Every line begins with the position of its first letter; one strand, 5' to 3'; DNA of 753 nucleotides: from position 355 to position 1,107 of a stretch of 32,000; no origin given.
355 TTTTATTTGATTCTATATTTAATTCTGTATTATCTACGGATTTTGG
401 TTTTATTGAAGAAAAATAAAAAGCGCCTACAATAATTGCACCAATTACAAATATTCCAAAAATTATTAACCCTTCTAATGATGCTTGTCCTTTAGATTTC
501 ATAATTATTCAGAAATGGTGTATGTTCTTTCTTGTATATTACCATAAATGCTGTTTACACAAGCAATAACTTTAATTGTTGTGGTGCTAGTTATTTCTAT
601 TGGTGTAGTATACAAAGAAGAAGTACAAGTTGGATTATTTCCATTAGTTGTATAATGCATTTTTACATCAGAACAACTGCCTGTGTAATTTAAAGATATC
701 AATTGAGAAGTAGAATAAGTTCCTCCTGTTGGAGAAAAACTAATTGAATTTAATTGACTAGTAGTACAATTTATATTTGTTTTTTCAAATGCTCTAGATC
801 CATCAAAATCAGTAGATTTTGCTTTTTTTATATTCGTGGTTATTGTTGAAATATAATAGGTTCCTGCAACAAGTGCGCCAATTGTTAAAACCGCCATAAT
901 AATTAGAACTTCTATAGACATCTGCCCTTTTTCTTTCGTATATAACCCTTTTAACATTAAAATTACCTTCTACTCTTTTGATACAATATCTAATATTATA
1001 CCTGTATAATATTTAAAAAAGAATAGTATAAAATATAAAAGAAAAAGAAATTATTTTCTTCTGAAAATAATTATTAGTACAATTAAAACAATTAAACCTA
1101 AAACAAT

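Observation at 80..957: Tandem type IV pilin-like genes whose globular part is a CHB_HEX_C-like domain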

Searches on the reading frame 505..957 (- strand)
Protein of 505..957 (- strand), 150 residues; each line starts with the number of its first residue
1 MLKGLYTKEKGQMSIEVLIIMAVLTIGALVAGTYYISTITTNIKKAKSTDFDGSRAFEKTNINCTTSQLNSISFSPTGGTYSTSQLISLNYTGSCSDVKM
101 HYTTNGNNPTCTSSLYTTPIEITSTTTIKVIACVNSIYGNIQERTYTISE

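Call 4: search_protein_families(library=pfam, proteins=[window:505-957:-], max_evalue=1)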
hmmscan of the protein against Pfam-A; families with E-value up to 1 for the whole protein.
window:505-957:- (150 aa): 3 families
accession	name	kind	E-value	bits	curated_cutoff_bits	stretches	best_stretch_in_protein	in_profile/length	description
PF13290.12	CHB_HEX_C_1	-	1.3e-14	54.3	22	1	76-134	1-57/67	Chitobiase/beta-hexosaminidase C-terminal domain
PF13287.12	Fn3_assoc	-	5.9e-12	46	23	1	96-146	8-59/59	Fn3 associated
PF04021.17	Class_IIIsignal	-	0.0025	18.1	23.7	1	10-35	2-27/27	Class III signal peptide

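Call 18: search_protein_families(library=ncbifam, proteins=[window:505-957:-], max_evalue=0.1)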
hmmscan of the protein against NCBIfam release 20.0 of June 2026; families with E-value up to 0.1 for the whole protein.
window:505-957:- (150 aa): 1 family
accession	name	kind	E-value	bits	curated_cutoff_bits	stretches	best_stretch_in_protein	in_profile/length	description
TIGR04205.1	classIII_w_PIP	hypoth_equivalog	1.2e-05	25.2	65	1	10-54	2-46/67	class III signal peptide domain-containing protein, archaeosortase D/PIP-CTERM system-associated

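Call 38: find_related_loci(query=A2, collection=metagenome_contigs, flank=10000)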
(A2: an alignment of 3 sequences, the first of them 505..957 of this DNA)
Query A2 (150 aa) in metagenome_contigs; peptide patterns used: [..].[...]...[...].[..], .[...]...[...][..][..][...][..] (x = any residue, [..] = any of these).
599 stretches matched a pattern (row limit reached: there are more); 5 encode a relative of the query (tblastn E <= 1e-3); 4 distinct loci.
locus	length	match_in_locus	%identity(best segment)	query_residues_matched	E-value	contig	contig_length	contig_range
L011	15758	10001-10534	34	2-148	4e-20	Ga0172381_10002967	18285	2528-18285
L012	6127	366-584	39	53-129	1e-7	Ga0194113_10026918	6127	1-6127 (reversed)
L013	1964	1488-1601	39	2-39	9e-7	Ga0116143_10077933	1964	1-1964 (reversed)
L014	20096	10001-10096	50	8-39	4e-7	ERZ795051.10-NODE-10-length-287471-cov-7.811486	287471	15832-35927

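Call 40: find_homologous_proteins(query=A2, max_evalue=0.001)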
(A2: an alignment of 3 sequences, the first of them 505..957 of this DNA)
Query A2 (3 sequences) (150 aa, profile of the alignment): 13 proteins with E <= 0.001 among 2245 candidates.
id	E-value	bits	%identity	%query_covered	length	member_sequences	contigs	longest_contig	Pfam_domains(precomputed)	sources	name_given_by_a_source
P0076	2.2e-63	231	99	100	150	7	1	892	PF13287.13,PF13290.14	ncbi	-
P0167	1.5e-49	186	66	100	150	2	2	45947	PF13287.13,PF13290.14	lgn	-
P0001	3.6e-47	178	32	81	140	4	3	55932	PF13287.13,PF13290.14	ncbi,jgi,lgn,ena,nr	ncbi:MAG TPA: chitobiase/beta-hexosaminidase C-terminal domain-containing protein [archaeon]|nr:chit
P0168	1.6e-40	157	58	94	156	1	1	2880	PF13287.13,PF13290.14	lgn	-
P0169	5.5e-21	93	41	40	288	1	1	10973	PF13287.13,PF13290.14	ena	-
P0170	4.5e-14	71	33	40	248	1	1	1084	PF13287.13,PF13290.14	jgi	jgi:hypothetical protein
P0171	3.9e-12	65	41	25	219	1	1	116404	PF13287.13,PF13290.14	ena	-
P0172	8.7e-10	57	33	42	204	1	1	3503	PF13287.13,PF13290.14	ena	-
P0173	5.6e-9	54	33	53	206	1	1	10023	PF13287.13,PF13290.14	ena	-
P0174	6.3e-7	48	31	30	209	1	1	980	PF13287.13,PF13290.14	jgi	jgi:hypothetical protein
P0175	1.3e-6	47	33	45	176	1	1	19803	PF13287.13,PF13290.14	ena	-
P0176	1.4e-5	43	35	47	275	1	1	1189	PF13287.13,PF13290.14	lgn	-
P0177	4.7e-5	42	35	37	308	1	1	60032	PF13287.13,PF13290.14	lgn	-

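Call 42: find_encoding_contigs(protein=P0167, flank=10000, max_places=4)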
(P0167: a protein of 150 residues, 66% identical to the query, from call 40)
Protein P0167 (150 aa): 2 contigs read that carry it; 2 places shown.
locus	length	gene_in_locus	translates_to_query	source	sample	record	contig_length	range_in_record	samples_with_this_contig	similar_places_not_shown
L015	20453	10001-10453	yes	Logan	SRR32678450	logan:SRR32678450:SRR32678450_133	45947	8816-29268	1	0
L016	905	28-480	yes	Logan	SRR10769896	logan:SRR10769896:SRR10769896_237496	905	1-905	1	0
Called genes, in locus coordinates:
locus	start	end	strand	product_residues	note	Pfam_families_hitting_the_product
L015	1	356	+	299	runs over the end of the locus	-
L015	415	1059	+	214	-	-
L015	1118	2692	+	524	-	PF00176:SNF2-rel_dom (weak), PF00270:DEAD, PF04851:ResIII, PF21210:RNA_helicase_helical, PF00271:Helicase_C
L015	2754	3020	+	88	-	-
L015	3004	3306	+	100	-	-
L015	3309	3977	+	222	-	PF02732:ERCC4, PF12826:HHH_2, PF14520:HHH_5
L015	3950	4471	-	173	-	-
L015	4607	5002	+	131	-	PF01201:Ribosomal_S8e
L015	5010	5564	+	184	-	PF09721:Exosortase_EpsH (weak)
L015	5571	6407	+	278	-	-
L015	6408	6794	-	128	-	-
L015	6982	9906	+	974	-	-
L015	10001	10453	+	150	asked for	PF13290:CHB_HEX_C_1, PF13287:Fn3_assoc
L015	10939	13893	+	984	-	PF13287:Fn3_assoc, PF13290:CHB_HEX_C_1, PF13287:Fn3_assoc, PF13290:CHB_HEX_C_1, PF13287:Fn3_assoc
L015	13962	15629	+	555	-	-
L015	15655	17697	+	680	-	PF01079:Hint (faint), PF13403:Hint_2 (weak), PF07591:PT-HINT, PF14890:Intein_splicing (faint)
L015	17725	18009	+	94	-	-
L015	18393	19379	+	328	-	PF00297:Ribosomal_L3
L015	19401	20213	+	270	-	PF00573:Ribosomal_L4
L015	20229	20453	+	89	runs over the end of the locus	PF00276:Ribosomal_L23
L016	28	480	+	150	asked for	PF13290:CHB_HEX_C_1, PF13287:Fn3_assoc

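Call 43: find_encoding_contigs(protein=P0168, flank=10000, max_places=4)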
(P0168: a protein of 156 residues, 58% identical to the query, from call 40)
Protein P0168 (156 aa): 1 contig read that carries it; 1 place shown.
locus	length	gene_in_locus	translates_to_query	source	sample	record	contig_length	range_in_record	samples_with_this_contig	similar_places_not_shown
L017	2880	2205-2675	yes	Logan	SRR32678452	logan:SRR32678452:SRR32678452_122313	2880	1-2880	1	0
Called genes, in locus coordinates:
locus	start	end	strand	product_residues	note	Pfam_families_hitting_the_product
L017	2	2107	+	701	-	?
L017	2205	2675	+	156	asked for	PF13290:CHB_HEX_C_1, PF13287:Fn3_assoc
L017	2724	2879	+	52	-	?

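Call 55: predict_structure(alignment_id=A3)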
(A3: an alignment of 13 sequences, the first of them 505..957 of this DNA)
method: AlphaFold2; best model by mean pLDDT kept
length: 150 residues; sequences in the alignment: 13
mean_pLDDT: 75.8   pTM: 0.55
mean pLDDT of the five models: 75.8, 75.7, 72.9, 72.8, 72.6
residues with pLDDT >= 90: 72; 70-90: 16; 50-70: 31; < 50: 31
segments of 3 or more residues with pLDDT < 50: 1-13, 35-37, 42-46, 51-53, 57-60
pLDDT, mean of each block of 10 residues (from residue 1): 39 56 61 51 49 48 79 96 96 92 95 96 96 92 94
secondary structure, 60 per line:
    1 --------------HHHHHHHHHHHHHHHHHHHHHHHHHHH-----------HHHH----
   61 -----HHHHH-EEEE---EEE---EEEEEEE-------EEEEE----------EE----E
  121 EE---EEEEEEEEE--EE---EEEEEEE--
elements in order: H15-41 H53-56 H66-70 E72-75 E79-81 E85-91 E99-103 E120-122 E126-134 E142-148

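Call 58: fold_search(model_id=the predicted structure, library=pdb)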
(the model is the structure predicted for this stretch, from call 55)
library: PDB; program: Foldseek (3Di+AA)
matches with E <= 10: 1336; with E <= 0.001: 2
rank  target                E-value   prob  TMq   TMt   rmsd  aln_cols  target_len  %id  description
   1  8ayr_A                2.5e-04  1.00  0.43  0.10   2.9        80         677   21  Sialidases and Fucosidases of Akkermansia muciniphila are key for rapid growth on colonic mucin and nutrient sharing a (released 2023-03-01)
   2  8ayr_B                6.8e-04  1.00  0.40  0.10   3.3        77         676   22  Sialidases and Fucosidases of Akkermansia muciniphila are key for rapid growth on colonic mucin and nutrient sharing a (released 2023-03-01)
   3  9flp_A                1.3e-02  1.00  0.35  0.07   3.9        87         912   16  CryoEM structure of the neck (1403-2314) in the grappling hook protein A (GhpA) in the bacterium Aureispira sp. CCB-QB (released 2024-10-16)
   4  9flu_A                1.6e-02  1.00  0.35  0.18   4.2        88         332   15  CryoEM structure of the fragment-1 (3402-3733) in the grappling hook protein A (GhpA) in the bacterium Aureispira sp.  (released 2024-10-16)
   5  9fly_A                1.8e-02  1.00  0.35  0.08   4.2        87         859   13  CryoEM structure of the base (4151-5009) in the grappling hook protein A (GhpA) in the bacterium Aureispira sp. CCB-QB (released 2024-10-16)
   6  9fls_A                1.9e-02  1.00  0.35  0.18   3.9        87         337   16  CryoEM structure of the fragment-3 (2061-2397) in the grappling hook protein A (GhpA) in the bacterium Aureispira sp.  (released 2024-10-16)
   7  6q63_A                2.1e-02  1.00  0.35  0.07   2.1        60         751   23  BT0459 (released 2019-05-08)
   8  6lyn_C                2.5e-02  1.00  0.37  0.31   4.0        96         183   10  CD146 D4-D5/AA98 Fab (released 2021-02-24)
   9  9g8b_A                2.5e-02  1.00  0.35  0.17   4.1        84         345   14  CryoEM structure of the fragment-2 (2892-3236) in the grappling hook protein A (GhpA) in the bacterium Aureispira sp.  (released 2024-10-16)
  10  9flw_A                3.1e-02  1.00  0.35  0.12   4.1        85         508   14  CryoEM structure of the fragment-6 (3571-4078) in the grappling hook protein A (GhpA) in the bacterium Aureispira sp.  (released 2024-10-16)
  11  2nnc_A                3.8e-02  1.00  0.36  0.46   5.5       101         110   10  Structure of the sulfur carrier protein SoxY from Chlorobium limicola f thiosulfatophilum (released 2007-03-13)
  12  9flx_A                4.0e-02  0.99  0.34  0.17   4.2        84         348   13  CryoEM structure of the fragment-4 (4074-4421) in the grappling hook protein A (GhpA) in the bacterium Aureispira sp.  (released 2024-10-16)
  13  8bw0_C                5.3e-02  1.00  0.42  0.37   2.7        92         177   15  Structure of CEACAM5 A3-B3 domain in Complex with Tusamitamab Fab (released 2024-01-24)
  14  2c5d_C                6.2e-02  1.00  0.39  0.32   4.1        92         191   13  Structure of a minimal Gas6-Axl complex (released 2005-12-19)
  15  9flv_A                6.2e-02  0.99  0.34  0.14   4.2        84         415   10  CryoEM structure of the fragment-5 (2393-2807) in the grappling hook protein A (GhpA) in the bacterium Aureispira sp.  (released 2024-10-16)
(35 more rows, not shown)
